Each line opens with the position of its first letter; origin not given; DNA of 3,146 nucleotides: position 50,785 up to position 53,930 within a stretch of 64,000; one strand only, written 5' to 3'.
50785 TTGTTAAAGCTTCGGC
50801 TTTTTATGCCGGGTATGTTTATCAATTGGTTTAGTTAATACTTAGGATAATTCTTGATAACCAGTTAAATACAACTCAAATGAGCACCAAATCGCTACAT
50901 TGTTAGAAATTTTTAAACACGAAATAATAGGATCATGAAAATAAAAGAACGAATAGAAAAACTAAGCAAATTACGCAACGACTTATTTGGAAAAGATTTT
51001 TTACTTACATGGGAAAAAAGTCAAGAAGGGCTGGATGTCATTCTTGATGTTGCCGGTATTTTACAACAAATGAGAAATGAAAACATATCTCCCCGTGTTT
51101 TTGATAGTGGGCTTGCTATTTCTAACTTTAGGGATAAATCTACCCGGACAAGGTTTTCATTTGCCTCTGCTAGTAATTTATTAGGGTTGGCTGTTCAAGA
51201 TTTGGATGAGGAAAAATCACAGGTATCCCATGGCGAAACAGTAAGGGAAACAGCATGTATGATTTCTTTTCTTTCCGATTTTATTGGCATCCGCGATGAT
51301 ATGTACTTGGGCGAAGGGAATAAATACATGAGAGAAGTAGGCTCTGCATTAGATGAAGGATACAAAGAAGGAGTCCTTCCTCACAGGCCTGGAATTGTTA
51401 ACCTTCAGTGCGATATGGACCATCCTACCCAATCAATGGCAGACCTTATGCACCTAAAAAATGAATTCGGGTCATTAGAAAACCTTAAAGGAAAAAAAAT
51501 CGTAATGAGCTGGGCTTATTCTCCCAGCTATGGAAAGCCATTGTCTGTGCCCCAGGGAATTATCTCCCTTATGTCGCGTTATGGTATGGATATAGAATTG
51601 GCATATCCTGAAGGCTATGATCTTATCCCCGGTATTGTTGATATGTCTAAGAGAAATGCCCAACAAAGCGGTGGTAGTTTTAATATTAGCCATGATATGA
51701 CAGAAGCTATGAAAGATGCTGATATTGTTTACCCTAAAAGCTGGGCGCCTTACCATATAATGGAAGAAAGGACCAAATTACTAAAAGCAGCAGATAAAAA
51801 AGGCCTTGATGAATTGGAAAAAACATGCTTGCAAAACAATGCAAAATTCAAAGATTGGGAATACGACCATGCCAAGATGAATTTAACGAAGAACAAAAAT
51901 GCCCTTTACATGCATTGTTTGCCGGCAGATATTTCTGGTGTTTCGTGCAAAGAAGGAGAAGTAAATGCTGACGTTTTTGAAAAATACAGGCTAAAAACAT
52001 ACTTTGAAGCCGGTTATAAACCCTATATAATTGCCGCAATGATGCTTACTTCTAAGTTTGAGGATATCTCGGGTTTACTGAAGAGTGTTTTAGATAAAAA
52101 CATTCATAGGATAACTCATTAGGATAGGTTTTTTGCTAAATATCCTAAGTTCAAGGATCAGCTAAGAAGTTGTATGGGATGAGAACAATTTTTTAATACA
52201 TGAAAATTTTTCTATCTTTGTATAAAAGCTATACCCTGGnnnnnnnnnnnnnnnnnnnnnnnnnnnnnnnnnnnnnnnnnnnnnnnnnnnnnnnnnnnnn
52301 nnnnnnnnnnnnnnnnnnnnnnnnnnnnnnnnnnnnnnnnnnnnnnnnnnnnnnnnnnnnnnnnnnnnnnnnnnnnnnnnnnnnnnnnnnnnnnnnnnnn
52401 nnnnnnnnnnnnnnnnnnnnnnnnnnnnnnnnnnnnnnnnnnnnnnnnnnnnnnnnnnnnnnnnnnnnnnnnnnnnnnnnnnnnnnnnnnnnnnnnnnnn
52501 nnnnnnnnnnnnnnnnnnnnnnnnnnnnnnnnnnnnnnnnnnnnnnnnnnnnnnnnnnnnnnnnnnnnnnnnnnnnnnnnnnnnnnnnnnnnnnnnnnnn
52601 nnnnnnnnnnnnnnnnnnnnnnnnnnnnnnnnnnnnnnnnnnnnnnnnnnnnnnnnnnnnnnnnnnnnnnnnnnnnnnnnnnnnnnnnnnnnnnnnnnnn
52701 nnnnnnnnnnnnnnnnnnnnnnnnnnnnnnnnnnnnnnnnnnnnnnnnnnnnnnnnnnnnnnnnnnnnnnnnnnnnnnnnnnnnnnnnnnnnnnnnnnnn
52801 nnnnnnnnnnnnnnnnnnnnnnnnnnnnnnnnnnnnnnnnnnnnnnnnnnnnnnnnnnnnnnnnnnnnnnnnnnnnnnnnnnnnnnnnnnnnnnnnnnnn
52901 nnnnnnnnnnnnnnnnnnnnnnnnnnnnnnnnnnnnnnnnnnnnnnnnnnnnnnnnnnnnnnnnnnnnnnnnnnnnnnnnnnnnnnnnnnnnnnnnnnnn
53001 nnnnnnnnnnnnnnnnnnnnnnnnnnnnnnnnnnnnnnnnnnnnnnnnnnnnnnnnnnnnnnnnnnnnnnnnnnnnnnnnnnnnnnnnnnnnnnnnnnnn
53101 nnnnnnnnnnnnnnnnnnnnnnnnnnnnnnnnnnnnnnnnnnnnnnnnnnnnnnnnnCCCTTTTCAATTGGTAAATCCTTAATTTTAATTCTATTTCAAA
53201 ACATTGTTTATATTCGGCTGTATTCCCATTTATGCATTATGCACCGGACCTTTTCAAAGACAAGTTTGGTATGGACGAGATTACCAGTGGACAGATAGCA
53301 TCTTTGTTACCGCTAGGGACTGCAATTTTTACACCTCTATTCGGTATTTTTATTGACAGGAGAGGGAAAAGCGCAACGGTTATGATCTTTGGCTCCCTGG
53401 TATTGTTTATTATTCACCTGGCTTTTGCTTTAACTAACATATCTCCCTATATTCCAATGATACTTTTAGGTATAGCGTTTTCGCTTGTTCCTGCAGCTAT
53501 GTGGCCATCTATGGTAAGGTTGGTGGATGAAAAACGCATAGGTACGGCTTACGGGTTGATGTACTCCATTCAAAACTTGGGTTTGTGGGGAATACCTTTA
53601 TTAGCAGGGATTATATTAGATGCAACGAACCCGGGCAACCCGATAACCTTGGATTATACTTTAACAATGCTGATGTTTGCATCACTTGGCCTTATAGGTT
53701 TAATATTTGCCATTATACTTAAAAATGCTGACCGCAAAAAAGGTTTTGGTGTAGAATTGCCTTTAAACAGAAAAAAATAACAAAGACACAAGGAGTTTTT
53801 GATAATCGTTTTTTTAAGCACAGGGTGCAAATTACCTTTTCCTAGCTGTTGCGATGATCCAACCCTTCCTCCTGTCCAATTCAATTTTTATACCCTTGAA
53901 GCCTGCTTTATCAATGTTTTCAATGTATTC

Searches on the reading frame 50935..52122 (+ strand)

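Call 98: search_protein_families(library=pfam, proteins=[window:50935-52122:+], max_evalue=0.01)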
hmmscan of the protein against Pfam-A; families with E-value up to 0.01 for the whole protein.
window:50935-52122:+ (395 aa): 2 families
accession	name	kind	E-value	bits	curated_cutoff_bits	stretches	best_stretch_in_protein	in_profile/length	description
PF02729.26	OTCace_N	-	7.3e-23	81.7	29.9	1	20-175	1-147/148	Aspartate/ornithine carbamoyltransferase, carbamoyl-P binding domain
PF00185.30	OTCace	-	2.1e-21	77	29.4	1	209-371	19-155/157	Aspartate/ornithine carbamoyltransferase, Asp/Orn binding domain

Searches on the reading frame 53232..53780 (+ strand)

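Call 98: search_protein_families(library=pfam, proteins=[window:53232-53780:+], max_evalue=0.01)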
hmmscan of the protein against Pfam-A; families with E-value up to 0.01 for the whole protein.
window:53232-53780:+ (182 aa): 4 families
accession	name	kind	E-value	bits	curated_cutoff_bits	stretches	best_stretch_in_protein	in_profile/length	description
PF07690.21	MFS_1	-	2.8e-16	59.8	33.4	1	7-167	22-175/347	Major Facilitator Superfamily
PF12832.13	MFS_1_like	-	2.4e-06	27.3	25.2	1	12-154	29-175/373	MFS_1 like family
PF05978.22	UNC-93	-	0.00013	21.7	22.9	1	48-167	38-159/379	Ion channel regulatory protein UNC-93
PF13347.12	MFS_2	-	0.0013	17.8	27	1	10-166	26-196/427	MFS/sugar transport protein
